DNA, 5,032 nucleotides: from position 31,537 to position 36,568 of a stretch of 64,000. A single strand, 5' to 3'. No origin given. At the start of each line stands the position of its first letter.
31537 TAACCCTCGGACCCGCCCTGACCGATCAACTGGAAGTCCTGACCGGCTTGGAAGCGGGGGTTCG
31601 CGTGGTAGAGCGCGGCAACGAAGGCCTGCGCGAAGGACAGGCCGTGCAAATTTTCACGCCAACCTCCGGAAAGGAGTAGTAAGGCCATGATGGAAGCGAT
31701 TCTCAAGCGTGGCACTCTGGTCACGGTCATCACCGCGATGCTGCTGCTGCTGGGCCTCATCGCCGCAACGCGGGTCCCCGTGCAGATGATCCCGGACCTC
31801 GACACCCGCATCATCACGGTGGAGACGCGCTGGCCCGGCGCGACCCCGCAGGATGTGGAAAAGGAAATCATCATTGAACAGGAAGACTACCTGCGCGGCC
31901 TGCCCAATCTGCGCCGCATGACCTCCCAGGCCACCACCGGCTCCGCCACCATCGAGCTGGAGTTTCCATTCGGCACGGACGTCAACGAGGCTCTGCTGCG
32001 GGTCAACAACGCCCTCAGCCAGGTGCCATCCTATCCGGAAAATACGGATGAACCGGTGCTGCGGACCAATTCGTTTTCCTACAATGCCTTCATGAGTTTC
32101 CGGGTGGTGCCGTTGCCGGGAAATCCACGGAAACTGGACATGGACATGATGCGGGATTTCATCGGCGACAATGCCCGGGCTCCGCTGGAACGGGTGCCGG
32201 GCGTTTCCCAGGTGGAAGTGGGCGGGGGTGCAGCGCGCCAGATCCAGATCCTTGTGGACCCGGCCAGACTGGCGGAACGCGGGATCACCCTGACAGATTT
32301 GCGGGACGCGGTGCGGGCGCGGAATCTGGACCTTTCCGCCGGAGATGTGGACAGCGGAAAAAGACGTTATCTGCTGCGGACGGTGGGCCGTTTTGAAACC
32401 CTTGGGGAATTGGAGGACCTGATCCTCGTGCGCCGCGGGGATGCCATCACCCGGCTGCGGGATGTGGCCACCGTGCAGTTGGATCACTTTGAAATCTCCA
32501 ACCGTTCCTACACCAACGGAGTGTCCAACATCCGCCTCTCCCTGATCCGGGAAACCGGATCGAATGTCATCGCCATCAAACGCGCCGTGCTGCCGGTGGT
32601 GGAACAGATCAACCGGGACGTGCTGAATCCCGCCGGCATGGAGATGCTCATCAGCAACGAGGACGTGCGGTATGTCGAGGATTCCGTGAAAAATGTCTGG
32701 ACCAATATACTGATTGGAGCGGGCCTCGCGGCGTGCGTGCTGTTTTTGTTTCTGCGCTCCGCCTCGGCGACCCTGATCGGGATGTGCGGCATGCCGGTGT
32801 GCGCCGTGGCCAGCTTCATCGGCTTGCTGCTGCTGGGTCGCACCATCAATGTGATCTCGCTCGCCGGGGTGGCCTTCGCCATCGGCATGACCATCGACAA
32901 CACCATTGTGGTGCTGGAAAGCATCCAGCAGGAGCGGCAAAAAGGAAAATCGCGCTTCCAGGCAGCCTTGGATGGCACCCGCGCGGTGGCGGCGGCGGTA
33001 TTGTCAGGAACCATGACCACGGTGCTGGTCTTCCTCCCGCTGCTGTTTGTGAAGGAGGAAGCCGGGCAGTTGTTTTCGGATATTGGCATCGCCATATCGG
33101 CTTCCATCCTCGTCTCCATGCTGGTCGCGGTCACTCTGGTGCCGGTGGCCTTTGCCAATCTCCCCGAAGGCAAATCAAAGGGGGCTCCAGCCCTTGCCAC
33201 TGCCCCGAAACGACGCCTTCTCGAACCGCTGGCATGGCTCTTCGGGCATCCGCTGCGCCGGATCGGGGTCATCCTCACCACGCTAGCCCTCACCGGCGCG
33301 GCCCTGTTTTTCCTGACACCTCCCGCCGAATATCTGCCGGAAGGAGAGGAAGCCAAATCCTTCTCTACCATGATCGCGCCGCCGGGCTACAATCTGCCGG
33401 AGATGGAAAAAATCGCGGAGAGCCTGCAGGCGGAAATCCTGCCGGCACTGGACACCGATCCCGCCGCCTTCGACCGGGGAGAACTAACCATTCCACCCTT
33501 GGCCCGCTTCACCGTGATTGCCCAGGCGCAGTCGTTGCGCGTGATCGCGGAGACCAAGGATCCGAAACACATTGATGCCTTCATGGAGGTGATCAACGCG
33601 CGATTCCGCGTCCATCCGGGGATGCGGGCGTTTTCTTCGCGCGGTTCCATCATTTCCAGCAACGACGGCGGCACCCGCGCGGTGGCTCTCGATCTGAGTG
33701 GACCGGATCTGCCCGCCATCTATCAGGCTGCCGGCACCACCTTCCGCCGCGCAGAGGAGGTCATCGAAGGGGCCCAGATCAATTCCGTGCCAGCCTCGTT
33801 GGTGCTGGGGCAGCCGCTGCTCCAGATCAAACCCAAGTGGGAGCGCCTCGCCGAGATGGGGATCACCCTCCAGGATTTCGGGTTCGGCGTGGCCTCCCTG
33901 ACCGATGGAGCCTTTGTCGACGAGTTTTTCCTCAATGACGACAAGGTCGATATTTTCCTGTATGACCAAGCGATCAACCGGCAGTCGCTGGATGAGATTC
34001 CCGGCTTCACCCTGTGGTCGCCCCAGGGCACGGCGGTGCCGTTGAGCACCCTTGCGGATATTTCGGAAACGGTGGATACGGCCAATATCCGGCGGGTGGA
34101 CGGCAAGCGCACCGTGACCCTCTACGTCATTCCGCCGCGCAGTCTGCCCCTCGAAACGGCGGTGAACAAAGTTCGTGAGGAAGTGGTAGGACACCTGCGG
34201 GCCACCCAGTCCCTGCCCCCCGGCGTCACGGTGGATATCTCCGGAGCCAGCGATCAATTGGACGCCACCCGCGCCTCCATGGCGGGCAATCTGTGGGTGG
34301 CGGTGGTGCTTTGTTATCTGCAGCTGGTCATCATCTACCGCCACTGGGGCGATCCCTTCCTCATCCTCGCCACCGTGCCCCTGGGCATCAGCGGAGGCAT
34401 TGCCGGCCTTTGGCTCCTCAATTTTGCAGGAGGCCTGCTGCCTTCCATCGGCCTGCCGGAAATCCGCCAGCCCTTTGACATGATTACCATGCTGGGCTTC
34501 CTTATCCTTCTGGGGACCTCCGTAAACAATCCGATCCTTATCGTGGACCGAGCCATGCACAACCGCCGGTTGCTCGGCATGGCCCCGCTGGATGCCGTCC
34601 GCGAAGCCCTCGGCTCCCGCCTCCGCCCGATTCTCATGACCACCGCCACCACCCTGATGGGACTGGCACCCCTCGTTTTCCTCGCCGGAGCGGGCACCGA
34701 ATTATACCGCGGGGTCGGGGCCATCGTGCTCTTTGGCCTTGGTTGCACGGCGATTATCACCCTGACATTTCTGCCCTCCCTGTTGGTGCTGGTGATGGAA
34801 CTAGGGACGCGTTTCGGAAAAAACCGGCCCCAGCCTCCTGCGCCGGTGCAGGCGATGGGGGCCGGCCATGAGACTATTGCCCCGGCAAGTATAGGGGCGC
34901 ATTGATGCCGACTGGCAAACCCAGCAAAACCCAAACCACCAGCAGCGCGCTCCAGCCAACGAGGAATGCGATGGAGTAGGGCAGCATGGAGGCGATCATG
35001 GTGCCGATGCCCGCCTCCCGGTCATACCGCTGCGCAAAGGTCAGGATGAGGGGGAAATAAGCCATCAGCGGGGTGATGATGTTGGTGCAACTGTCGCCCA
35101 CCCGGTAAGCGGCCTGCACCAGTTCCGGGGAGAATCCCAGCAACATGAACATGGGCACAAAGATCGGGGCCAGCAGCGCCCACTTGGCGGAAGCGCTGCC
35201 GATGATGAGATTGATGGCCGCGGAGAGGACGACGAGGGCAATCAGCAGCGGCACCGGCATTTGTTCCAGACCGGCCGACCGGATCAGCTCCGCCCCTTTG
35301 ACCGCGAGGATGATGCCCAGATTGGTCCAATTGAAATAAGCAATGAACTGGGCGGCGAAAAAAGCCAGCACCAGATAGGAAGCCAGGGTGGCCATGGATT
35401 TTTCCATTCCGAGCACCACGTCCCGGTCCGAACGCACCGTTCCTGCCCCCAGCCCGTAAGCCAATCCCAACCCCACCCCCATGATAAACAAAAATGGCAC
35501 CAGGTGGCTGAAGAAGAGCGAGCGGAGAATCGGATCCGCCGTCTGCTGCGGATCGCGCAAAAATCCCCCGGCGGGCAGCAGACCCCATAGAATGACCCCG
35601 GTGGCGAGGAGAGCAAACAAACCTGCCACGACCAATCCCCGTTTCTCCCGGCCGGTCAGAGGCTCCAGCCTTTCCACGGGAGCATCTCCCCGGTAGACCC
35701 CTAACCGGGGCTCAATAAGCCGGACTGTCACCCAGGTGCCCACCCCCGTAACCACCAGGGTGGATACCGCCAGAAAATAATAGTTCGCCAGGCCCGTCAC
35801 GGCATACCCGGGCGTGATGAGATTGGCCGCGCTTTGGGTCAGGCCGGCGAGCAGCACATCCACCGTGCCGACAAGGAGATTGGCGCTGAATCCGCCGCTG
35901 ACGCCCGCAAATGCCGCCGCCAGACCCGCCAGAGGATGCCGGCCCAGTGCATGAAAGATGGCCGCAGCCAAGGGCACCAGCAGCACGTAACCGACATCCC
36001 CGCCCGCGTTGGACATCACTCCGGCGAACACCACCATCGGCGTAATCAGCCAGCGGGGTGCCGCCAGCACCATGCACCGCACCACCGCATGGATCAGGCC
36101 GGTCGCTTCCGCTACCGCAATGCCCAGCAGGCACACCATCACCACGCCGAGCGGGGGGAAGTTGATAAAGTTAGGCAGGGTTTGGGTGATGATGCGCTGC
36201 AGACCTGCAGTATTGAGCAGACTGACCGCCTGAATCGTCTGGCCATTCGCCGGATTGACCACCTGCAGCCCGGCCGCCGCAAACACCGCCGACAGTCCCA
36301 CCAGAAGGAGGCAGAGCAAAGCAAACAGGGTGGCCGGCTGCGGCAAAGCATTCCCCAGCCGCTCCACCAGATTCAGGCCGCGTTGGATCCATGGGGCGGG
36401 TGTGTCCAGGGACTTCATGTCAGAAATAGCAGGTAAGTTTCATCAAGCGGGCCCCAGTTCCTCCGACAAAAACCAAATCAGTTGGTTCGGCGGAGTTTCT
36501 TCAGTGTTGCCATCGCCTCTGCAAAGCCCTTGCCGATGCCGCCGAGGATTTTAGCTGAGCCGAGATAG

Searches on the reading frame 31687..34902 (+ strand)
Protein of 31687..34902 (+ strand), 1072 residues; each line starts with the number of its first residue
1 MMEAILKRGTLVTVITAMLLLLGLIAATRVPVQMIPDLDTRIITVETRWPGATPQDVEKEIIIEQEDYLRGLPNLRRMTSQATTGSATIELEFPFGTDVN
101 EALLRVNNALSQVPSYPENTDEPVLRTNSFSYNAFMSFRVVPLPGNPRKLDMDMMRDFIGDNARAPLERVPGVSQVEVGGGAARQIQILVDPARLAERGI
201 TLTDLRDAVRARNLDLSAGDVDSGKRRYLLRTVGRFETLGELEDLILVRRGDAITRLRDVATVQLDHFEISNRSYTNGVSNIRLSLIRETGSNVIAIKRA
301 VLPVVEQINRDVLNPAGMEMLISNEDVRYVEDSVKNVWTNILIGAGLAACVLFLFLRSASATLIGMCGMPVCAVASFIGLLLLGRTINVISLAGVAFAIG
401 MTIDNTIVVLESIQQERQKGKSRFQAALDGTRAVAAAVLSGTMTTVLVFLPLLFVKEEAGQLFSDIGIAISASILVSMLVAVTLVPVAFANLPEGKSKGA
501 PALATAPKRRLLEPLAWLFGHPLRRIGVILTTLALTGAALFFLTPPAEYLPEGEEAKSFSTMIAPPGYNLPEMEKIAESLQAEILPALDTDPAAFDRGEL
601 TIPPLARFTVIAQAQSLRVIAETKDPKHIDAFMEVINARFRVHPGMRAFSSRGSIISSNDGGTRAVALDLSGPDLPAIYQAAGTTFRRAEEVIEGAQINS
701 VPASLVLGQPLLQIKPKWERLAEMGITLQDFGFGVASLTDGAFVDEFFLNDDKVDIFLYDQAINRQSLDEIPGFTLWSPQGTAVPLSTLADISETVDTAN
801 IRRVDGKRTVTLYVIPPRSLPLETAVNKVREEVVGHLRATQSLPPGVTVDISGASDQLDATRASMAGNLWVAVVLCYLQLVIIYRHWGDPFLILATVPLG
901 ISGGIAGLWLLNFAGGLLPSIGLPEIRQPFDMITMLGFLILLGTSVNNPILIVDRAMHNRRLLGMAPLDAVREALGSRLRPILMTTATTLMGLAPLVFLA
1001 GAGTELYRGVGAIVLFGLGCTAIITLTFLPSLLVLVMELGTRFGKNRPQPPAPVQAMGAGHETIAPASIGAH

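Call 90: search_protein_families(library=pfam, proteins=[window:31687-34902:+], max_evalue=0.0001)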
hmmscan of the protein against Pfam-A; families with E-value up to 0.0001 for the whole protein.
window:31687-34902:+ (1072 aa): 3 families
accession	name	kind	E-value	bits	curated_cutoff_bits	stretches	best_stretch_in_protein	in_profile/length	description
PF00873.25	ACR_tran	-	6.5e-176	587.4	28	1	1-1036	1-1020/1021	AcrB/AcrD/AcrF family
PF03176.21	MMPL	-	3.9e-16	59.3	20.5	2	341-492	149-301/333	MMPL family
PF02355.23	SecD_SecF_C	-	7.6e-07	29.2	20.5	1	928-1025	80-175/189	Protein export membrane protein SecD/SecF, C-terminal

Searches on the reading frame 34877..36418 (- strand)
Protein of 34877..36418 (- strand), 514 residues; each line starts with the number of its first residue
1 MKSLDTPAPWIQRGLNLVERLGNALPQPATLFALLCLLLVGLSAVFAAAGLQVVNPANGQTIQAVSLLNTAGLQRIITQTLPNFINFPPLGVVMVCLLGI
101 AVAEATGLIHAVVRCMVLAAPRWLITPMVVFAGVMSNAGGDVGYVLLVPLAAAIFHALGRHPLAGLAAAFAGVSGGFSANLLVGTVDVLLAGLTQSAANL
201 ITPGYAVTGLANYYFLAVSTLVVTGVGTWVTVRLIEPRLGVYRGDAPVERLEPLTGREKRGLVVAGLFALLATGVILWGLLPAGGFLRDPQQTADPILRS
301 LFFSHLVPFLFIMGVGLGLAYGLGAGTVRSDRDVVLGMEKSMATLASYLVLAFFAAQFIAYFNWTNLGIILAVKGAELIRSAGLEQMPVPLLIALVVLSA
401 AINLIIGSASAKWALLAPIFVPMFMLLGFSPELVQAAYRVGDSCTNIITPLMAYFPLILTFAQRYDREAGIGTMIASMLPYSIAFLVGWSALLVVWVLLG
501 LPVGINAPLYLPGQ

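Call 90: search_protein_families(library=pfam, proteins=[window:34877-36418:-], max_evalue=0.0001)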
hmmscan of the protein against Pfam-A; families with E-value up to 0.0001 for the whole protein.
window:34877-36418:- (514 aa): 2 families
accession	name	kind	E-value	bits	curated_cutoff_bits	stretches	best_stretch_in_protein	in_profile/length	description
PF03806.19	ABG_transport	-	1.4e-185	617.8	27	1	15-509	3-500/502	AbgT putative transporter family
PF03606.21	DcuC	-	1.4e-06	27.6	23.1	1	125-455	116-423/461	C4-dicarboxylate anaerobic carrier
